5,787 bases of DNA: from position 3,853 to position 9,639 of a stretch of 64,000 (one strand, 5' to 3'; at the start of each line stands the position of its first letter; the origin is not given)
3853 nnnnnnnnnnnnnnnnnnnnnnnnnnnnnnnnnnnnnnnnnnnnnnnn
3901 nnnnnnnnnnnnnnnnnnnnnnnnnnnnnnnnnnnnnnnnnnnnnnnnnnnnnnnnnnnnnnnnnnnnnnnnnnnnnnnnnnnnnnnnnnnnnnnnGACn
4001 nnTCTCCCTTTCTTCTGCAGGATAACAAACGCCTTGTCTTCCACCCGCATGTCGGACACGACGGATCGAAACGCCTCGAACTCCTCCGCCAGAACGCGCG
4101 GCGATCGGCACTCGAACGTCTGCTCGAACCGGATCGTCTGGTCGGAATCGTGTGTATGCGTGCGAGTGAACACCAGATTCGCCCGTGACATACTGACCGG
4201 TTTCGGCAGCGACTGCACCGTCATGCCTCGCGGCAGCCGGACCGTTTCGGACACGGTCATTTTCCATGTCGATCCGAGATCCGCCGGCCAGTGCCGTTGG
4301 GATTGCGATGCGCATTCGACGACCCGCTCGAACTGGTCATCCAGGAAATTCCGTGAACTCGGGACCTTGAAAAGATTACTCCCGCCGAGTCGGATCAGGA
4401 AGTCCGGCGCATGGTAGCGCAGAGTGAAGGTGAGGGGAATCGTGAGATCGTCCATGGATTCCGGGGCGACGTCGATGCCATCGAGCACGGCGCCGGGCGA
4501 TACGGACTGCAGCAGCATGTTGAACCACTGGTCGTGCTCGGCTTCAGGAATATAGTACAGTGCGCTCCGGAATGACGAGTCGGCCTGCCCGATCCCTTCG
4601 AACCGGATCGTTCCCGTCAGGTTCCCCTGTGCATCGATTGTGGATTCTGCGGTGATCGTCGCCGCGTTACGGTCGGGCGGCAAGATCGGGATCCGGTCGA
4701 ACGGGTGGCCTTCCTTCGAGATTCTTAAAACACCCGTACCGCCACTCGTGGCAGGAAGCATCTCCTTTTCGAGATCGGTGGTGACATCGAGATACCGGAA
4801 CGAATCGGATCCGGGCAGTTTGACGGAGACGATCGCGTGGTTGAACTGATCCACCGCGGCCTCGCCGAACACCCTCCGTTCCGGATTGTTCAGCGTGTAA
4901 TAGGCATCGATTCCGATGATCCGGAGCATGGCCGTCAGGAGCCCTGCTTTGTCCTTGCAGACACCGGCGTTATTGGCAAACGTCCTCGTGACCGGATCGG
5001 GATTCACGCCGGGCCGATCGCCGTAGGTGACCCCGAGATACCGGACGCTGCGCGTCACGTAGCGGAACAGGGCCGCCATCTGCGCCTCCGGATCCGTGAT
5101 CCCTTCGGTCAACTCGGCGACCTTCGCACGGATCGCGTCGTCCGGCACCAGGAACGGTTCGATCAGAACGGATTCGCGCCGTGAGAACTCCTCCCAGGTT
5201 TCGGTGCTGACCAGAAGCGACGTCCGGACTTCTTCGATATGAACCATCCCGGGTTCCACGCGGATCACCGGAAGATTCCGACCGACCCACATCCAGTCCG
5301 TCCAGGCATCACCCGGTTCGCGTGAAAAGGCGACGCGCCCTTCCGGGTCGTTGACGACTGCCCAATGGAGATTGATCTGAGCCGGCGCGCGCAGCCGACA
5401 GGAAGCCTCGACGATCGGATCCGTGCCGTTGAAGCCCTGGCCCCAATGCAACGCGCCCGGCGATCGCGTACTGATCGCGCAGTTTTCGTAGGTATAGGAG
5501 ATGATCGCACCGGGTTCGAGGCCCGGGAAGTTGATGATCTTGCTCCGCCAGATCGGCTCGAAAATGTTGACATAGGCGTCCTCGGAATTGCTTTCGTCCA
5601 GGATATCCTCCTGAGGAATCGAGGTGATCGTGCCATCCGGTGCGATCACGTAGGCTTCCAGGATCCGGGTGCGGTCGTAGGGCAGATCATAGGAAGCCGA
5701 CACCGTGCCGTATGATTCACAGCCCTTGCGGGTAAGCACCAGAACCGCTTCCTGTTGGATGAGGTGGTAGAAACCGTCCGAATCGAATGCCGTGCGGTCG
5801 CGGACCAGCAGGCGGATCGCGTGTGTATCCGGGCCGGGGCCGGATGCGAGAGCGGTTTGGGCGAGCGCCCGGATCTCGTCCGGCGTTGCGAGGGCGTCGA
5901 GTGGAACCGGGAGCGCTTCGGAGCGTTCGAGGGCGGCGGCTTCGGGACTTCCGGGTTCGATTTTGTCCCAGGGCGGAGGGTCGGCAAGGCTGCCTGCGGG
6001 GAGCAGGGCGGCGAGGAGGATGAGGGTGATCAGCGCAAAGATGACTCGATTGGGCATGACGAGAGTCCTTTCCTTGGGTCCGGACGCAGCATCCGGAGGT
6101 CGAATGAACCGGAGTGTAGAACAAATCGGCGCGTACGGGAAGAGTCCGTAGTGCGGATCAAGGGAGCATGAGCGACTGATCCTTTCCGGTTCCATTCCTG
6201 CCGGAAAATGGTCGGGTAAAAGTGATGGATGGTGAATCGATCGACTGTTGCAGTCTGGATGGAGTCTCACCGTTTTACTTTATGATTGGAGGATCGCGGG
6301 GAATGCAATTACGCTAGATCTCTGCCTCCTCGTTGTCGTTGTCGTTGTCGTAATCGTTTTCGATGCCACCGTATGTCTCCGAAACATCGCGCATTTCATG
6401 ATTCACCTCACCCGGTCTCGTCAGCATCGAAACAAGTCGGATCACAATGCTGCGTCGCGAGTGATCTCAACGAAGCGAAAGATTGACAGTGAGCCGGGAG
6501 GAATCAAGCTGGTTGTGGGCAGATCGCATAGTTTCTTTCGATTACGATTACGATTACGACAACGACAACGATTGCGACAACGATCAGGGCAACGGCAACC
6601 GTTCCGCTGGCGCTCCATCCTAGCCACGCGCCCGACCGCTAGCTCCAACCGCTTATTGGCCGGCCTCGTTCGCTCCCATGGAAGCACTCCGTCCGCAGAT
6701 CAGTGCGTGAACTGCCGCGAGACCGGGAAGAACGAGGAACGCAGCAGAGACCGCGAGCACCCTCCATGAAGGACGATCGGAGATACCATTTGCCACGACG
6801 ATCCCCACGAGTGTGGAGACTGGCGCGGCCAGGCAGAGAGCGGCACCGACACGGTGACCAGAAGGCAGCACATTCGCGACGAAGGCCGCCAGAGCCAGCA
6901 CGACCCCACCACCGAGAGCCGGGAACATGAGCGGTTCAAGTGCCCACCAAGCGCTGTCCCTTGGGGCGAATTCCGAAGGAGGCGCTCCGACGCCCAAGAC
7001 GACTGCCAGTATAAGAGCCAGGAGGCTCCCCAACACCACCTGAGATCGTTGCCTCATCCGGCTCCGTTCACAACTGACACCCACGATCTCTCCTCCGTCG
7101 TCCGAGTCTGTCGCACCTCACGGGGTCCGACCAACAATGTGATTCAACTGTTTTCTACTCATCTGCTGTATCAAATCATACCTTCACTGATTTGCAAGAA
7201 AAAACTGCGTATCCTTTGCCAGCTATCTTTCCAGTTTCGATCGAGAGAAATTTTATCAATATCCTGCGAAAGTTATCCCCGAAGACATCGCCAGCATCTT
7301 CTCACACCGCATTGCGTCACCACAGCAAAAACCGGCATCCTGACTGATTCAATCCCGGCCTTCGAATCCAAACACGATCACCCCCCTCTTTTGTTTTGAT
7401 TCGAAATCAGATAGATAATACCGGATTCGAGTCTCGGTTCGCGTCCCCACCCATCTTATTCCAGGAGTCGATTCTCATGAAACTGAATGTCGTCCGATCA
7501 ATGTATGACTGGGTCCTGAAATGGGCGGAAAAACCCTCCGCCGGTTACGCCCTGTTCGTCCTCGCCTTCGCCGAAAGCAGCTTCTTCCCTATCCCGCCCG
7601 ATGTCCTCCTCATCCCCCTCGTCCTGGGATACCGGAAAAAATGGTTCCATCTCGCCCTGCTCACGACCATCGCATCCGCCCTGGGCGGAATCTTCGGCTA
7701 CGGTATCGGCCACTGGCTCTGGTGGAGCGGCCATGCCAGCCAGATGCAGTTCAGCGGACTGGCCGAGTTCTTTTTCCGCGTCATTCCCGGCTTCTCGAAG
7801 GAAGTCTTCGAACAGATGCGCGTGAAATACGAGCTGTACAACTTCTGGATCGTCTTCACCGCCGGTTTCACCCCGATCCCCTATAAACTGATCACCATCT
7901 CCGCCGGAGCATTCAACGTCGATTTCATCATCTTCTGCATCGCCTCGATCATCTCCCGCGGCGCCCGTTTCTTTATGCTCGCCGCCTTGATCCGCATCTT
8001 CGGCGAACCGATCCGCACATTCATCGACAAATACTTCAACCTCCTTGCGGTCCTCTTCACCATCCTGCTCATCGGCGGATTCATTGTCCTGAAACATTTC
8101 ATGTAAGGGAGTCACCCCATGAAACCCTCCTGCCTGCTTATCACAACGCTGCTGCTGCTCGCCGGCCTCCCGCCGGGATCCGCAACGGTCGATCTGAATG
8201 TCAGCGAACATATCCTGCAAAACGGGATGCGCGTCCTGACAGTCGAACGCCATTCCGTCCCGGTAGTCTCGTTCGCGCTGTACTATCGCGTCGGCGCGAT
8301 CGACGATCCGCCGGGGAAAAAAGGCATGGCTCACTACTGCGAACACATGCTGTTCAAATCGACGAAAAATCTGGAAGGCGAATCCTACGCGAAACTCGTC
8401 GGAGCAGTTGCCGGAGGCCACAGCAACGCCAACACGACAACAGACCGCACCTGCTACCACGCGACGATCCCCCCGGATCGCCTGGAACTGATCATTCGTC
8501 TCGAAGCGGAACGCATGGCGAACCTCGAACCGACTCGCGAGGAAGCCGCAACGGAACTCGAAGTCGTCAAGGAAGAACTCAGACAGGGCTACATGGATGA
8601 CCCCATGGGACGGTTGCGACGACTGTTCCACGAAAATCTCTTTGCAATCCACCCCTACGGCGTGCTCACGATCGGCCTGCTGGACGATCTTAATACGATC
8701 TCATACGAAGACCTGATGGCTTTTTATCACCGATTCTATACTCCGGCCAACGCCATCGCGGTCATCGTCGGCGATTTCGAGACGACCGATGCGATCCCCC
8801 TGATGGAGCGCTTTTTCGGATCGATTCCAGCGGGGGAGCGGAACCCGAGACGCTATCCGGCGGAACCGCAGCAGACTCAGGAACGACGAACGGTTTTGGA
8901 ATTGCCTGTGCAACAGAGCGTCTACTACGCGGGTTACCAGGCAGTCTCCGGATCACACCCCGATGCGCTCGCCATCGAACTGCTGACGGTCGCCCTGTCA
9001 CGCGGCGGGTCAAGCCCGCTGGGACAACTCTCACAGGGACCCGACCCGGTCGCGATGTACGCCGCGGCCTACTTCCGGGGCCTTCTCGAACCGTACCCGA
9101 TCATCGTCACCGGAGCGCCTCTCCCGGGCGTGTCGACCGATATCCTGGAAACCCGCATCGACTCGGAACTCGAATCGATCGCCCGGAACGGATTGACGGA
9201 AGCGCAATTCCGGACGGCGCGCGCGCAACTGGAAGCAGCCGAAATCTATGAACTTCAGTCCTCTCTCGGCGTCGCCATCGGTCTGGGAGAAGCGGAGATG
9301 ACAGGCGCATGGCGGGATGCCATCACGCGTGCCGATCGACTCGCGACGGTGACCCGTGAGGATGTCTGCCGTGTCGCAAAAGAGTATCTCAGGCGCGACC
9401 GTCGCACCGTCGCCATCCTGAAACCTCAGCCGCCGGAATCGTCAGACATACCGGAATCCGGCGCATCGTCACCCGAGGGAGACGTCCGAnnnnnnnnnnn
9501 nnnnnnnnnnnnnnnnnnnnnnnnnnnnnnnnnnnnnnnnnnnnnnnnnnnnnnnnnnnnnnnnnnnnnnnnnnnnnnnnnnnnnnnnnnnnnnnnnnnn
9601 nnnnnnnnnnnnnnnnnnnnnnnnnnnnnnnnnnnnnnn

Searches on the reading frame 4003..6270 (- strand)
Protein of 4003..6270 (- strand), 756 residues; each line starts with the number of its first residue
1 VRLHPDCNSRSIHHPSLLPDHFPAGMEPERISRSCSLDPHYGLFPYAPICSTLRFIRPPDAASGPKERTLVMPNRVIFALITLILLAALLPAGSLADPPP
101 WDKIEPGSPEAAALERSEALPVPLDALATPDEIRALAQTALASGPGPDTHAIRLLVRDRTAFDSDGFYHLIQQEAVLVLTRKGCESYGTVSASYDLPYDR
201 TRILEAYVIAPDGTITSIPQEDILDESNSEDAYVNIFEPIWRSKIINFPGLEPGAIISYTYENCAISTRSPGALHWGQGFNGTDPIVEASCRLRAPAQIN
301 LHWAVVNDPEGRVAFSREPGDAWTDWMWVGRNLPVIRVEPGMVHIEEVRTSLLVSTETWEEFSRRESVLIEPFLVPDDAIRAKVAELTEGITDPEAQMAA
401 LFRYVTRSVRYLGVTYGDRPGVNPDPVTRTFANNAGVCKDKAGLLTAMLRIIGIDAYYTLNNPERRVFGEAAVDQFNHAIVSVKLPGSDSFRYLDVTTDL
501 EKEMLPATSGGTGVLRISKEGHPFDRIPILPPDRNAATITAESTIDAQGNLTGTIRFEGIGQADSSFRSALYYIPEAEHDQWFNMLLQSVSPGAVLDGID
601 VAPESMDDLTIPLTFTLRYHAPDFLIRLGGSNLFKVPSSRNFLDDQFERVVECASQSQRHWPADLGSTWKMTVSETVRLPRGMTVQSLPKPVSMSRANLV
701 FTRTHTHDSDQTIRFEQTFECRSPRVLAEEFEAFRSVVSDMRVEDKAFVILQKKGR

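Call 16: search_protein_families(library=pfam, proteins=[window:4003-6270:-], max_evalue=0.001)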
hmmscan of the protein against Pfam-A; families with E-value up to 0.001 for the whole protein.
window:4003-6270:- (756 aa): 2 families
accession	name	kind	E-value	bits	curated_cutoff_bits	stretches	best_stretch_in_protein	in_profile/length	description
PF12969.12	DUF3857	-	5.1e-18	66.1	24.6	1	172-335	9-168/170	Domain of Unknown Function with PDB structure (DUF3857)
PF01841.26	Transglut_core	-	2.4e-10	41.1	23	1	383-487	3-100/108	Transglutaminase-like superfamily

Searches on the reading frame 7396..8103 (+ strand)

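Call 52: search_protein_families(library=pfam, proteins=[window:7396-8103:+], max_evalue=0.0001)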
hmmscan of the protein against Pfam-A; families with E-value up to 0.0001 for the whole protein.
window:7396-8103:+ (236 aa): 1 family
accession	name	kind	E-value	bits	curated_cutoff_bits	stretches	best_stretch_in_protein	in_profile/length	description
PF09335.16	VTT_dom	-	4.5e-08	34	33.9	1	66-198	1-120/123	VTT domain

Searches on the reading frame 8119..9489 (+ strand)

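Call 52: search_protein_families(library=pfam, proteins=[window:8119-9489:+], max_evalue=0.0001)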
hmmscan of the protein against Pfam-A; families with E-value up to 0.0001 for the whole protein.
window:8119-9489:+ (457 aa): 2 families
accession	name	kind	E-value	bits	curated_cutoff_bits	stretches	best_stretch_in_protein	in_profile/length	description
PF05193.26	Peptidase_M16_C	-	1.4e-25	90.7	23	1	193-371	1-181/181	Peptidase M16 inactive domain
PF00675.25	Peptidase_M16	-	6.3e-21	75.3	22.3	1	38-181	1-142/149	Insulinase (Peptidase family M16)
